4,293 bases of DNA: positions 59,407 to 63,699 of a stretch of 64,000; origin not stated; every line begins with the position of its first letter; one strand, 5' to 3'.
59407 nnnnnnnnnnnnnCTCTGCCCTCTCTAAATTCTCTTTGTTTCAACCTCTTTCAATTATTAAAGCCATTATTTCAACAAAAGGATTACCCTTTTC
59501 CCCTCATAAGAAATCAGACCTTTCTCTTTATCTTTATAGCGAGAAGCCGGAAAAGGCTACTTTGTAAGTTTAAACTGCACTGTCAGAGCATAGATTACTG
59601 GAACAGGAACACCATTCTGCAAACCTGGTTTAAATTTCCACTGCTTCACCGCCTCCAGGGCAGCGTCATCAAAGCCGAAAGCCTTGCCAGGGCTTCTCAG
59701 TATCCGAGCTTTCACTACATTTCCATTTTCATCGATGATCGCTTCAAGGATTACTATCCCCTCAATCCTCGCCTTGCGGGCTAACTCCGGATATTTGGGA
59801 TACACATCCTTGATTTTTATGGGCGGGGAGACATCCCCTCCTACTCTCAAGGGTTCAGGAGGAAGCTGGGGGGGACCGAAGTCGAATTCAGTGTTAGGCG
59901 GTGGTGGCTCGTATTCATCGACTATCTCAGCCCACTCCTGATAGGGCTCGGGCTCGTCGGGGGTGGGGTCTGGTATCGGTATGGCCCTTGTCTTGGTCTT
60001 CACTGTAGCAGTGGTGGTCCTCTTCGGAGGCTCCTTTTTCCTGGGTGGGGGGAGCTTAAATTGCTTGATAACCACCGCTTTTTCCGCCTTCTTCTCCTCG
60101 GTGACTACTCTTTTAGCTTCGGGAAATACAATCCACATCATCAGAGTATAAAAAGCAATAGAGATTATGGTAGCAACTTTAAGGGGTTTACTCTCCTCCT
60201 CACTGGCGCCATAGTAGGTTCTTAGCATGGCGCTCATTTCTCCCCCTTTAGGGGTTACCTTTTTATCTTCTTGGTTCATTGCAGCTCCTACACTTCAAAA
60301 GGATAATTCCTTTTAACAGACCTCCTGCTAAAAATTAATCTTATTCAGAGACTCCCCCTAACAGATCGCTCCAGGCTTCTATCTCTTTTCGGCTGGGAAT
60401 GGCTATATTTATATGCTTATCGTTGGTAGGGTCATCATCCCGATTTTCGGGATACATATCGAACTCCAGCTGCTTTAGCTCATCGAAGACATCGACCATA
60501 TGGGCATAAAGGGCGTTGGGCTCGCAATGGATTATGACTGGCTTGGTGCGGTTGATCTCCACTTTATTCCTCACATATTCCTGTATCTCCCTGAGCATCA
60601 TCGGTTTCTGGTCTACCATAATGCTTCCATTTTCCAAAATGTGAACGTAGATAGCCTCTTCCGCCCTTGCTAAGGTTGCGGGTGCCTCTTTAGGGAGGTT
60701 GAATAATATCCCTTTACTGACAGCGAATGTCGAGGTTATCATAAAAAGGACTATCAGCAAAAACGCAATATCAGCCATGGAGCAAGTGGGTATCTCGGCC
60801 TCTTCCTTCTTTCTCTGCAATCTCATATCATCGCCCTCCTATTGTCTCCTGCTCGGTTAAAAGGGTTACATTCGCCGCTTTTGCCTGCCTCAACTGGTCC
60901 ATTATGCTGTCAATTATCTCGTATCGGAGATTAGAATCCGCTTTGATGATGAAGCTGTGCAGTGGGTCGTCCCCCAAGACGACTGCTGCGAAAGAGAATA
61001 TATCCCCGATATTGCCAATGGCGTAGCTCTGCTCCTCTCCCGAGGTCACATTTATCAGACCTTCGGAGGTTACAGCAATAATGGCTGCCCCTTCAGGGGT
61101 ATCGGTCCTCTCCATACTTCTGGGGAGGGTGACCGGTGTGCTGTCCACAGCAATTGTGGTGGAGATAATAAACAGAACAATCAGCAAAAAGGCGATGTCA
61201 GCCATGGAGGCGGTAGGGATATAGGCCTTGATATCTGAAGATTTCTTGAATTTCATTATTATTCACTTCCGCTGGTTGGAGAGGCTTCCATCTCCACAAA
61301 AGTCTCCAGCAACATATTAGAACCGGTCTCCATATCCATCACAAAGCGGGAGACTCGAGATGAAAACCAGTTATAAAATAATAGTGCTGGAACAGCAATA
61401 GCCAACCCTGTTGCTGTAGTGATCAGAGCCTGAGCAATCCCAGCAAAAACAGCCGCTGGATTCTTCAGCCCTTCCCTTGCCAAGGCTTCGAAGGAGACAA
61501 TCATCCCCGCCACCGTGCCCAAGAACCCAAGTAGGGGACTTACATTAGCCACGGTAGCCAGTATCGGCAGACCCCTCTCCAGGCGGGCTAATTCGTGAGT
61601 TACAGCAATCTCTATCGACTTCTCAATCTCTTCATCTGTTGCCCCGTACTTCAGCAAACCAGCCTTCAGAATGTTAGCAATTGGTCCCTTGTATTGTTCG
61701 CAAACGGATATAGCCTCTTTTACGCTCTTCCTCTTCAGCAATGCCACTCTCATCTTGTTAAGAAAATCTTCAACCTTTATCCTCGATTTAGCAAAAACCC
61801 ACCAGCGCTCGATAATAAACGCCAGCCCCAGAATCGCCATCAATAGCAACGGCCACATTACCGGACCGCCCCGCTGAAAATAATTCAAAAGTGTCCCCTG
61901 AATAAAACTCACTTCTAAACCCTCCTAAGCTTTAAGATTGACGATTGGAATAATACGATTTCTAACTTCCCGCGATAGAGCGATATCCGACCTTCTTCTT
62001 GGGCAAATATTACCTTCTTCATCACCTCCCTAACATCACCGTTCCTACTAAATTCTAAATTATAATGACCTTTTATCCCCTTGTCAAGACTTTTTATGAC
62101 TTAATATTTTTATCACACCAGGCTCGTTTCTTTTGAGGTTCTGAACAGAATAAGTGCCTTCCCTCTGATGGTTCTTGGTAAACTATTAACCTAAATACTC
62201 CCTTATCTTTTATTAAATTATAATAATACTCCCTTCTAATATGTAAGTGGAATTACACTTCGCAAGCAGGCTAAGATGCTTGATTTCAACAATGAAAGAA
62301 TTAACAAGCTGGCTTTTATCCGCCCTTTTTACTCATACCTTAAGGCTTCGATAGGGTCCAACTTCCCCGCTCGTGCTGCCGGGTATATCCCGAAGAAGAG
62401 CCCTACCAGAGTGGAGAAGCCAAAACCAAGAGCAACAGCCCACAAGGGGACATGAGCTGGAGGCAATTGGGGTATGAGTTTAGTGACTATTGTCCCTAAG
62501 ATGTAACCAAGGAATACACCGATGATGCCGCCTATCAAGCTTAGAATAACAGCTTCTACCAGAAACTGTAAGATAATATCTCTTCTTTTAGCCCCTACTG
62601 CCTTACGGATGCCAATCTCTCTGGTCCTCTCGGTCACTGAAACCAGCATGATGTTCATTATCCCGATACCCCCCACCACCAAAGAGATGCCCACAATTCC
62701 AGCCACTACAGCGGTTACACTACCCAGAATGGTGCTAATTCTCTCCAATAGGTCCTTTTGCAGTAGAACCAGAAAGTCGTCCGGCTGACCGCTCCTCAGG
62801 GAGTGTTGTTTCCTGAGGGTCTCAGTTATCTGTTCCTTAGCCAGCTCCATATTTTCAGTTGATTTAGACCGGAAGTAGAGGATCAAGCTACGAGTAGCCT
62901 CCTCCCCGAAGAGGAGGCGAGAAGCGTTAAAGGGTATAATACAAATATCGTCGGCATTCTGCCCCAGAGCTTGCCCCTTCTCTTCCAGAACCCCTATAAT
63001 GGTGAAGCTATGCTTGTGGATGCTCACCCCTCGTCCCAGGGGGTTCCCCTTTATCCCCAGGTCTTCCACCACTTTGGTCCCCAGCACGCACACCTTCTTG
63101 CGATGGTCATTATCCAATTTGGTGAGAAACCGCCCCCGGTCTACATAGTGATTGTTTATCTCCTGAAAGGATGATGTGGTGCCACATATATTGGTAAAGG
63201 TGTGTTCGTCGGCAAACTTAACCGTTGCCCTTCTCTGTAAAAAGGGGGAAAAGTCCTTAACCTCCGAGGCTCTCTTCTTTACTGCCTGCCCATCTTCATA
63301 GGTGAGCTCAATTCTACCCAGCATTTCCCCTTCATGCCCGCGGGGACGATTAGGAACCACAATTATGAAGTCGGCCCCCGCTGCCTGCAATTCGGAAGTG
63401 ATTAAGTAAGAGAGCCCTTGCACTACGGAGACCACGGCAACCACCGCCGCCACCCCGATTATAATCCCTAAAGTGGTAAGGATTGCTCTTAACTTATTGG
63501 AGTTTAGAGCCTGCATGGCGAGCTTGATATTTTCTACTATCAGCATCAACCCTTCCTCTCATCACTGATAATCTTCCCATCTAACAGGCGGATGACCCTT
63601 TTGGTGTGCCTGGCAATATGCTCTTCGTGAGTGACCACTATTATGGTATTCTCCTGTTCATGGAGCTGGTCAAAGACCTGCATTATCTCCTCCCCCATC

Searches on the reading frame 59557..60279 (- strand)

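Call 50: search_protein_families(library=ncbifam, max_evalue=1e-12, proteins=[window:59557-60279:-])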
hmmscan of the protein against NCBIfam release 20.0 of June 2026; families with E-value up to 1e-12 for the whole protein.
window:59557-60279:- (240 aa): 2 families
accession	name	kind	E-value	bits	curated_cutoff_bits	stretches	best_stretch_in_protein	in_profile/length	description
TIGR01352.1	tonB_Cterm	subfamily_domain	4.3e-18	65.4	27.1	1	161-238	1-75/76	TonB family protein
NF038079.1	TonB_sider_MxcH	equivalog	4.9e-15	54.7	925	1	153-239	2-86/792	TonB-dependent siderophore myxochelin receptor MxcH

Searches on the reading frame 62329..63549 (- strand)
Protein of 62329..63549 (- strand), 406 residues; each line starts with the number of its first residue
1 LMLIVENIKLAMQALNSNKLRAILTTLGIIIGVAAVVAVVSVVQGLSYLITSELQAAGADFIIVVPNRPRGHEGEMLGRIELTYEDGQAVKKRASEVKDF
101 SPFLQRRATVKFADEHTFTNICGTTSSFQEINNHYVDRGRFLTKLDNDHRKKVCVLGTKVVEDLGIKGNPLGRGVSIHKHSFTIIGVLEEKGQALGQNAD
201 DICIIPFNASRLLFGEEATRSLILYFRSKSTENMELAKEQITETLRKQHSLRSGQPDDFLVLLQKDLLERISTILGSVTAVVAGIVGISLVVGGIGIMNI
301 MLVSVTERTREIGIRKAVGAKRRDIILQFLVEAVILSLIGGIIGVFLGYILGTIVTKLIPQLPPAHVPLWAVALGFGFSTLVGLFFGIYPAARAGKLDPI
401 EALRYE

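Call 51: search_protein_families(library=ncbifam, max_evalue=1e-20, proteins=[window:62329-63549:-])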
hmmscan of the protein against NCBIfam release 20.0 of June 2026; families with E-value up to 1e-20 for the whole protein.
window:62329-63549:- (406 aa): 2 families
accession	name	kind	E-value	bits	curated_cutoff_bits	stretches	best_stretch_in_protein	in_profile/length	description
NF007826.0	PRK10535.1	equivalog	4.3e-63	213.6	966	1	6-404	256-646/648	macrolide ABC transporter ATP-binding protein/permease MacB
TIGR03434.1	ADOP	subfamily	2.8e-39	134.9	622.3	1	5-404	2-400/803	ADOP family duplicated permease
